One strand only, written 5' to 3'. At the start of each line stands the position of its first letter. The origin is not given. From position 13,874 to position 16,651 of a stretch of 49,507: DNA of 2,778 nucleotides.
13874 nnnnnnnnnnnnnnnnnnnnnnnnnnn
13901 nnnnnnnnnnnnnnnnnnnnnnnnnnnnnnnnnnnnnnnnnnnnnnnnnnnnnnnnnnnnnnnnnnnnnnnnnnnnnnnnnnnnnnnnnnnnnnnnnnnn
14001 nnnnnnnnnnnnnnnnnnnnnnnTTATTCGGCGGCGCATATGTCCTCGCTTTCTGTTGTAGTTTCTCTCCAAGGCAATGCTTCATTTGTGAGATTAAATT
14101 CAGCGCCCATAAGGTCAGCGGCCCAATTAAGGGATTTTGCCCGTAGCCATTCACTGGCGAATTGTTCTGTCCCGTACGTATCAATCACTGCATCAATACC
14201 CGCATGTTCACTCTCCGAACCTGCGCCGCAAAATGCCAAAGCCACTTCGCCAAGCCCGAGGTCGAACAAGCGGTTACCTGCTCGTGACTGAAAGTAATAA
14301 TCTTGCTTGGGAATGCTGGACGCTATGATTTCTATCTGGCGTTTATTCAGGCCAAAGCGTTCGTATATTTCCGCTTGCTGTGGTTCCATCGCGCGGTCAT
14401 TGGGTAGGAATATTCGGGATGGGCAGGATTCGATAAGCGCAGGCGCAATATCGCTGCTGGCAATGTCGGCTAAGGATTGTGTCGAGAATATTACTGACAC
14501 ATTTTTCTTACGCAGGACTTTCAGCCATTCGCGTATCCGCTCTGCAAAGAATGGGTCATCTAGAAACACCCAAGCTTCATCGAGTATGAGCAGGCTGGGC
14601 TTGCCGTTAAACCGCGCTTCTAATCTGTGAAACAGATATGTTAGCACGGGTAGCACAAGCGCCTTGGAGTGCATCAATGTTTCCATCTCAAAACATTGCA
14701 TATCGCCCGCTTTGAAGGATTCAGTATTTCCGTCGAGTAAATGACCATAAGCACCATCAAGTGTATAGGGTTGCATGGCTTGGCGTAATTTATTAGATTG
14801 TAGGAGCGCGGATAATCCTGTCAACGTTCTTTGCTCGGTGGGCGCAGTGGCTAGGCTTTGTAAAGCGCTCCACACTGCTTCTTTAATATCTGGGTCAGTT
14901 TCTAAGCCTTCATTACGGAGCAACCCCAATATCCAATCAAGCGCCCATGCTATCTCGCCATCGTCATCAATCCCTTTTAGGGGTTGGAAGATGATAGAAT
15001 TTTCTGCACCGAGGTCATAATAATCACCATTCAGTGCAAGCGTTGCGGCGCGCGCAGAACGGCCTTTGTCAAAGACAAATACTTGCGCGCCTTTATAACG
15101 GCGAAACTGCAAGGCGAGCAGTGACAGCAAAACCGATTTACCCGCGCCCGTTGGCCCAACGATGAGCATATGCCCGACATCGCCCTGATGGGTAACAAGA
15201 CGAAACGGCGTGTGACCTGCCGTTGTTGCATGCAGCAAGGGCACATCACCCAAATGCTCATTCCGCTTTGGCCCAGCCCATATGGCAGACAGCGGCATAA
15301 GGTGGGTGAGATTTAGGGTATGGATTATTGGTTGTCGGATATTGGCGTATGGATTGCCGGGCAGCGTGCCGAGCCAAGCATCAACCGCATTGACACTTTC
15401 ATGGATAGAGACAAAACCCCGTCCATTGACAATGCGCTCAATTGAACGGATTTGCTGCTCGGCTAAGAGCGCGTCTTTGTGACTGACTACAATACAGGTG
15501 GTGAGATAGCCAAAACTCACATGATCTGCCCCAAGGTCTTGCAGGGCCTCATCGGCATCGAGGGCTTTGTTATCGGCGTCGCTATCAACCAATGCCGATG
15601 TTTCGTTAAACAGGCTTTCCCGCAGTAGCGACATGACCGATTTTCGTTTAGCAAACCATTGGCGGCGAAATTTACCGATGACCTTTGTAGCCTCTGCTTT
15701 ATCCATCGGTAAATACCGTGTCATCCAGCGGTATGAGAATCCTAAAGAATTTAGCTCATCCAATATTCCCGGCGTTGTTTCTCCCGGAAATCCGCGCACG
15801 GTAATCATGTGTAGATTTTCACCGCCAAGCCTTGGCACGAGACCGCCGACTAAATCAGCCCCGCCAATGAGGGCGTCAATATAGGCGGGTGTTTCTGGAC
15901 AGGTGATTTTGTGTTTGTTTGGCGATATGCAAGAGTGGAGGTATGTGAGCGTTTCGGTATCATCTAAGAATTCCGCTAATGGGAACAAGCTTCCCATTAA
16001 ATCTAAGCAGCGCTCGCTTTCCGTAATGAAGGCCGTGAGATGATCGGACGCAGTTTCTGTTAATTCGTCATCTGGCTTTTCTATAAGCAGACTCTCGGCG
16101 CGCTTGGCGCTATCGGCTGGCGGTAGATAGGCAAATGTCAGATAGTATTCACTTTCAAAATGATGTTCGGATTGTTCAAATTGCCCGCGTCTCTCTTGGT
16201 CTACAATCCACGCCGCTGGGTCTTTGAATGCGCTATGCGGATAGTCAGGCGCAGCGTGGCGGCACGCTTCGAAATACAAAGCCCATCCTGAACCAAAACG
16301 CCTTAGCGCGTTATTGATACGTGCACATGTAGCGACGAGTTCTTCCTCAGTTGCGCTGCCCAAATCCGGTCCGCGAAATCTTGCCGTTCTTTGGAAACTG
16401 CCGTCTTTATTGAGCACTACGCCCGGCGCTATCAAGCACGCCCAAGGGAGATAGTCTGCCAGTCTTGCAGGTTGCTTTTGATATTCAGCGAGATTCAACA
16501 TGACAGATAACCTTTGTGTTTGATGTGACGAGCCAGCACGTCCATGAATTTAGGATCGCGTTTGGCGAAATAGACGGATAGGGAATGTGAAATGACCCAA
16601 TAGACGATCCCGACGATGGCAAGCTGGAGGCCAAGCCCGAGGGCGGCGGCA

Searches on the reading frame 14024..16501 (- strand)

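Call 9: search_protein_families(library=pfam, proteins=[window:14024-16501:-])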
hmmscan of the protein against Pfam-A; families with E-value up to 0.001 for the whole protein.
window:14024-16501:- (825 aa): 9 families
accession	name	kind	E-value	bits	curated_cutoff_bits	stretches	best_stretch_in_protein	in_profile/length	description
PF19044.6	P-loop_TraG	-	7.6e-16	58.2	25.8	2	571-728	183-344/413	TraG P-loop domain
PF03135.19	CagE_TrbE_VirB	-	1.6e-12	48.3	21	1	305-389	120-204/204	CagE, TrbE, VirB family, component of type IV transporter system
PF05872.18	HerA_C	-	2.5e-05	23.6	22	0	614-682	235-307/502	Helicase HerA-like C-terminal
PF12846.13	AAA_10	-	4.6e-05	23.1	27.5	0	443-476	22-55/362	AAA-like domain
PF13401.12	AAA_22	-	6.5e-05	23.7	27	0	443-471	6-33/130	AAA domain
PF13304.12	AAA_21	-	0.00058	20.5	27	0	617-677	246-300/304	AAA domain, putative AbiEii toxin, Type IV TA system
PF13191.12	AAA_16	-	0.00064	20.7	32.6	0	438-500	20-85/167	AAA ATPase domain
PF25199.1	nSTAND_NTPase5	-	0.00092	19.5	34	0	441-488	40-87/145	Novel STAND NTPase 5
PF01935.23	DUF87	-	0.00098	19.7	23.2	0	444-478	25-59/220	Helicase HerA, central domain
